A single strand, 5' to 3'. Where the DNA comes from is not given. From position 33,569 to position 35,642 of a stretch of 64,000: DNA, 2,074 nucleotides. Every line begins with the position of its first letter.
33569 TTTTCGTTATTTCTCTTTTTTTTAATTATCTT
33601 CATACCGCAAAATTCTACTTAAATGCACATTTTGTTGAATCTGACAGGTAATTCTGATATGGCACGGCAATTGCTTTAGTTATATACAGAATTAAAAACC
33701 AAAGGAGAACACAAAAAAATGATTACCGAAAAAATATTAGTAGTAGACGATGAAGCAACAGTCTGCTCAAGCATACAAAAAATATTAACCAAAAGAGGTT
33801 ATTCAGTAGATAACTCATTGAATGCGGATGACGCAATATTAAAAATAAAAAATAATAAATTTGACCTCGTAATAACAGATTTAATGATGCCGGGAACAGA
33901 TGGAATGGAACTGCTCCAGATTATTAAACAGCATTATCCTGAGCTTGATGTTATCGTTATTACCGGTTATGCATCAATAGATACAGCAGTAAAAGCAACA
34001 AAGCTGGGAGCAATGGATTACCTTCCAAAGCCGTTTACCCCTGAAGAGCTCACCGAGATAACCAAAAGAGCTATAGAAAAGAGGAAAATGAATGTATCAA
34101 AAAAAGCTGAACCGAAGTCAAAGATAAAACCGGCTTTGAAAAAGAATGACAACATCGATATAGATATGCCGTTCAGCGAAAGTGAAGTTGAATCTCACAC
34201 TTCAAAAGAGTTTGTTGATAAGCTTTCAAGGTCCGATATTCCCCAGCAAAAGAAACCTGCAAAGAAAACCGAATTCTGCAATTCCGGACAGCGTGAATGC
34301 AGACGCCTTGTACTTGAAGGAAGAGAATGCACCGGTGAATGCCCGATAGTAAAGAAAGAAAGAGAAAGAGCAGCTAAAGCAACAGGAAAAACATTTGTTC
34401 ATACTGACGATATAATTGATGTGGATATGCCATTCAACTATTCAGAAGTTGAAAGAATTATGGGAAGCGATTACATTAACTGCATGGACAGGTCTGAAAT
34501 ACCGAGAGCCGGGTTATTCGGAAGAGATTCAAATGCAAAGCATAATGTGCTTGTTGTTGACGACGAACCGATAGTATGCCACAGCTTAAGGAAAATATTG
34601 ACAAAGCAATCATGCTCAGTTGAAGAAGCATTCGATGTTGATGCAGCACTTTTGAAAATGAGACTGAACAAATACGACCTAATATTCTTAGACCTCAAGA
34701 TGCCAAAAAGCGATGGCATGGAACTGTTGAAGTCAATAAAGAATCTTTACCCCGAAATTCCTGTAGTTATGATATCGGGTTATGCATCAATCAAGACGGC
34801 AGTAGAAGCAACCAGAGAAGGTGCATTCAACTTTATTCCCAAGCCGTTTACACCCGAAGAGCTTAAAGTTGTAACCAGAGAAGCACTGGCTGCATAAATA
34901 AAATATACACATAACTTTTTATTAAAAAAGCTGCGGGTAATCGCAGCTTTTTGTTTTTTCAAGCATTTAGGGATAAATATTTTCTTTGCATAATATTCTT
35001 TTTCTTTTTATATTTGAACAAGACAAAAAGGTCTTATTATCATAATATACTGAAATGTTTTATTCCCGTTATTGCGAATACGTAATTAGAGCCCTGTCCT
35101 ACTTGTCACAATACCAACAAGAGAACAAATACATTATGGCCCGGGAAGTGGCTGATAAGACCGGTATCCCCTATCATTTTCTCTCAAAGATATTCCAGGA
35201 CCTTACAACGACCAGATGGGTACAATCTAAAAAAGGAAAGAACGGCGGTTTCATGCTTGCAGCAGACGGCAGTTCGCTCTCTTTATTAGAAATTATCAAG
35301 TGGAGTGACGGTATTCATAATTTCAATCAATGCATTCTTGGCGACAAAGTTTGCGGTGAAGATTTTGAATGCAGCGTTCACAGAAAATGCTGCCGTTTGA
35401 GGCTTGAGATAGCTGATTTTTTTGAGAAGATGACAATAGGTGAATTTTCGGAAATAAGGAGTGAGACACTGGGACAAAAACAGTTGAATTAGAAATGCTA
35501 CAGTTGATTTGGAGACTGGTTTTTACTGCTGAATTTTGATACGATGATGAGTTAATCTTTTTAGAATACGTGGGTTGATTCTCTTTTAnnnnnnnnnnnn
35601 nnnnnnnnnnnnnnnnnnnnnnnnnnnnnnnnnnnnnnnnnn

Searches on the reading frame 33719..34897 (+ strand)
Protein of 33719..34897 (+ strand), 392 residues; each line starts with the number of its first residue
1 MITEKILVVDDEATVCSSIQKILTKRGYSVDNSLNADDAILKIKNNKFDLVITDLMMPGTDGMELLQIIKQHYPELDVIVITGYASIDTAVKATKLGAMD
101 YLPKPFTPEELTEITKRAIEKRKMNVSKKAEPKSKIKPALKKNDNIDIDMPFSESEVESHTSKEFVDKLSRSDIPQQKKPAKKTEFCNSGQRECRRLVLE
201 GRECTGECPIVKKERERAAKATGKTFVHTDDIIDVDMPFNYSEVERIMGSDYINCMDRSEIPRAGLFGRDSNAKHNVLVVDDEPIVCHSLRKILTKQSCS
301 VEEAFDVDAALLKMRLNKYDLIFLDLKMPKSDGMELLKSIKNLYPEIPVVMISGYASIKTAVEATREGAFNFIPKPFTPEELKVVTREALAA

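Call 10: search_protein_families(library=pfam, proteins=[window:33719-34897:+])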
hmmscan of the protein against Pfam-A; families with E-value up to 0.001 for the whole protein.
window:33719-34897:+ (392 aa): 3 families
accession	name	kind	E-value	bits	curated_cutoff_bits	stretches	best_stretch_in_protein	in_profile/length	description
PF00072.30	Response_reg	-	2.1e-64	215.1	30.2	2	6-114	1-109/111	Response regulator receiver domain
PF23198.2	PDE8A_N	-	0.00032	21.1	29.6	0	6-74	13-82/147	PDE8A-like, N-terminal domain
PF02254.24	TrkA_N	-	0.00075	20.2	23.8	0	274-351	20-94/116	TrkA-N domain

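Call 46: find_encoding_contigs(protein=window:33719-34897:+, flank=6000, max_places=10)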
Protein window:33719-34897:+ (392 aa): no gene with exactly this product is on record in the collection.

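Call 47: find_homologous_proteins(query=window:33719-34897:+, max_evalue=1e-50)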
Query window:33719-34897:+ (392 aa): 1340 proteins with E <= 1e-50 among 8000 candidates; the best 120 are listed.
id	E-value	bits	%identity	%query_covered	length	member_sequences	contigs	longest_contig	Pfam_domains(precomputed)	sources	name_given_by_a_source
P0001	9.7e-255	862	100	100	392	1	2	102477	PF00072.31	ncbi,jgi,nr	ncbi:MAG: response regulator [Ignavibacteriae bacterium]|nr:MAG: response regulator [Ignavibacteriot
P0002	1.0e-228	776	89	100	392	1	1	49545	PF00072.31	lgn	-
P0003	4.3e-225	765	88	100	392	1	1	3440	PF00072.31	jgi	jgi:DNA-binding response OmpR family regulator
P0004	1.3e-222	756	88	100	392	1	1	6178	PF02254.25,PF23198.2,PF00072.31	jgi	jgi:DNA-binding response OmpR family regulator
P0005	2.2e-222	756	89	100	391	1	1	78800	PF23198.2,PF00072.31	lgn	-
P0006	9.0e-213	724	83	100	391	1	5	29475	PF00072.31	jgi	jgi:DNA-binding response OmpR family regulator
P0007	9.7e-208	707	80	100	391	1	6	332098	PF00072.31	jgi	jgi:DNA-binding NtrC family response regulator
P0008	7.5e-205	698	80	100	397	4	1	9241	PF00072.31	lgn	-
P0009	4.1e-203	692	79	100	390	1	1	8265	PF00072.31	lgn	-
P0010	5.3e-187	639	73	100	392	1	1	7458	PF23198.2,PF00072.31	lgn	-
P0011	3.2e-186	637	72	100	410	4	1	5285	PF02254.25,PF23198.2,PF00072.31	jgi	jgi:DNA-binding response OmpR family regulator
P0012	3.8e-183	627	71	100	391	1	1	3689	PF23198.2,PF00072.31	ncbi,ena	-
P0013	6.6e-183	626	70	100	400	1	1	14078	PF23198.2,PF00072.31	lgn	-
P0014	9.8e-183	625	71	100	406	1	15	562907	PF23198.2,PF00072.31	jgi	jgi:DNA-binding NtrC family response regulator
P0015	1.0e-182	625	72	100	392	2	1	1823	PF02254.25,PF23198.2,PF00072.31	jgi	jgi:DNA-binding response OmpR family regulator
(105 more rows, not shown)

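Call 48: find_encoding_contigs(protein=P0001, flank=10000, max_places=4)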
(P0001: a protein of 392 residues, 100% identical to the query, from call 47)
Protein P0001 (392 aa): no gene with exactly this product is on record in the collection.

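Call 49: find_encoding_contigs(protein=P0002, flank=10000, max_places=3)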
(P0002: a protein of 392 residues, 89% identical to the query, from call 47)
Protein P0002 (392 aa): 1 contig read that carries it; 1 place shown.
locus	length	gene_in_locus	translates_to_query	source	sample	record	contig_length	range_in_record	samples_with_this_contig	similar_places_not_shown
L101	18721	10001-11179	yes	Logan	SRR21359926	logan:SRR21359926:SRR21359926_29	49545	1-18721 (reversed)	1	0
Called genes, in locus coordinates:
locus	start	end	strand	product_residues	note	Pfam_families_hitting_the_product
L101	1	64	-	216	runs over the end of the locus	PF02492:cobW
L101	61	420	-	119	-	PF01155:HypA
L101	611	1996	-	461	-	PF02518:HATPase_c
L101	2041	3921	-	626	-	PF00111:Fer2 (weak), PF13510:Fer2_4, PF10588:NADH-G_4Fe-4S_3, PF12838:Fer4_7 (weak), PF22117:Fer4_Nqo3, PF02906:Fe_hyd_lg_C, PF02256:Fe_hyd_SSU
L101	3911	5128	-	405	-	PF01512:Complex1_51K, PF10589:NADH_4Fe-4S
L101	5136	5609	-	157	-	PF01257:2Fe-2S_thioredx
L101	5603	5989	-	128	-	PF00072:Response_reg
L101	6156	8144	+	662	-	PF17201:Cache_3-Cache_2, PF17203:sCache_3_2 (faint), PF17202:sCache_3_3, PF00672:HAMP, PF00512:HisKA, PF02518:HATPase_c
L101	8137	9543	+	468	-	PF00072:Response_reg, PF00158:Sigma54_activat, PF14532:Sigma54_activ_2, PF07724:AAA_2 (weak), PF07728:AAA_5, PF25601:AAA_lid_14, PF02954:HTH_8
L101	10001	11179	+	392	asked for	PF00072:Response_reg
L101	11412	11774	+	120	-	PF02082:Rrf2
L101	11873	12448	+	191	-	PF01750:HycI (weak)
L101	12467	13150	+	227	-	PF13183:Fer4_8, PF13237:Fer4_10 (faint), PF12838:Fer4_7 (weak), PF13187:Fer4_9, PF13534:Fer4_17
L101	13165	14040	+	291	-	PF02754:CCG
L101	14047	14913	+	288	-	PF00890:FAD_binding_2 (weak), PF01266:DAO (weak), PF03486:HI0933_like (faint), PF12831:FAD_oxidored, PF13450:NAD_binding_8 (weak), PF00037:Fer4 (weak)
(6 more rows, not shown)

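Call 50: find_encoding_contigs(protein=P0005, flank=10000, max_places=3)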
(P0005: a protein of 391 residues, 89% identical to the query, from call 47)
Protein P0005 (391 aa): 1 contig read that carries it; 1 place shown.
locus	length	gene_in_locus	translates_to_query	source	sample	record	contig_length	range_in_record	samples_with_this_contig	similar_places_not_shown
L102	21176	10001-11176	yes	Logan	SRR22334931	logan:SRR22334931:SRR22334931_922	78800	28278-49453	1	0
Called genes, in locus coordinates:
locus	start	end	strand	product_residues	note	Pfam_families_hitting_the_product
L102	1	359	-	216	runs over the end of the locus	PF02492:cobW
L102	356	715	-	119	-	PF01155:HypA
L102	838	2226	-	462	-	PF00512:HisKA (faint), PF02518:HATPase_c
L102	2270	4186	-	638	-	PF00111:Fer2 (faint), PF13510:Fer2_4, PF10588:NADH-G_4Fe-4S_3, PF22117:Fer4_Nqo3, PF12838:Fer4_7 (weak), PF02906:Fe_hyd_lg_C, PF02256:Fe_hyd_SSU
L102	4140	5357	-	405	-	PF01512:Complex1_51K, PF10589:NADH_4Fe-4S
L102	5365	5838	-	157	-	PF01257:2Fe-2S_thioredx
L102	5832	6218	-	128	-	PF00072:Response_reg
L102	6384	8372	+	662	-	PF17201:Cache_3-Cache_2, PF17202:sCache_3_3, PF17203:sCache_3_2 (weak), PF00672:HAMP, PF00512:HisKA, PF02518:HATPase_c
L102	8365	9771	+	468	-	PF00072:Response_reg, PF00158:Sigma54_activat, PF14532:Sigma54_activ_2, PF07728:AAA_5, PF25601:AAA_lid_14, PF02954:HTH_8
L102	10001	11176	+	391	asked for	PF00072:Response_reg, PF23198:PDE8A_N (faint), PF00072:Response_reg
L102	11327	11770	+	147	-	PF02082:Rrf2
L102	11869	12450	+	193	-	PF01750:HycI (faint)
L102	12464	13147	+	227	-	PF13183:Fer4_8, PF13237:Fer4_10 (faint), PF12838:Fer4_7 (weak), PF13187:Fer4_9, PF13534:Fer4_17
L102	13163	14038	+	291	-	PF02754:CCG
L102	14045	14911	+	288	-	PF00890:FAD_binding_2 (weak), PF01266:DAO (weak), PF03486:HI0933_like (faint), PF07992:Pyr_redox_2 (weak), PF12831:FAD_oxidored, PF13450:NAD_binding_8 (weak), PF00037:Fer4 (weak)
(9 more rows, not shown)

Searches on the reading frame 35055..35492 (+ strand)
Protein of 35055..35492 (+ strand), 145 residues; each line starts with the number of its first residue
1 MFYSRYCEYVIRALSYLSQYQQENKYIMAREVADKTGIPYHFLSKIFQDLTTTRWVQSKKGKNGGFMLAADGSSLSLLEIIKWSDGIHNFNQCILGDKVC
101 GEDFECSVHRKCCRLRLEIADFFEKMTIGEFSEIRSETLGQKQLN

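Call 10: search_protein_families(library=pfam, proteins=[window:35055-35492:+])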
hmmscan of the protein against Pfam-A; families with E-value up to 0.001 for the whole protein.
window:35055-35492:+ (145 aa): 1 family
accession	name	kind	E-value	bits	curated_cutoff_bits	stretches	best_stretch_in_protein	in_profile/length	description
PF02082.26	Rrf2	-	1.9e-23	83.5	30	1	4-130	2-128/132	Iron-dependent Transcriptional regulator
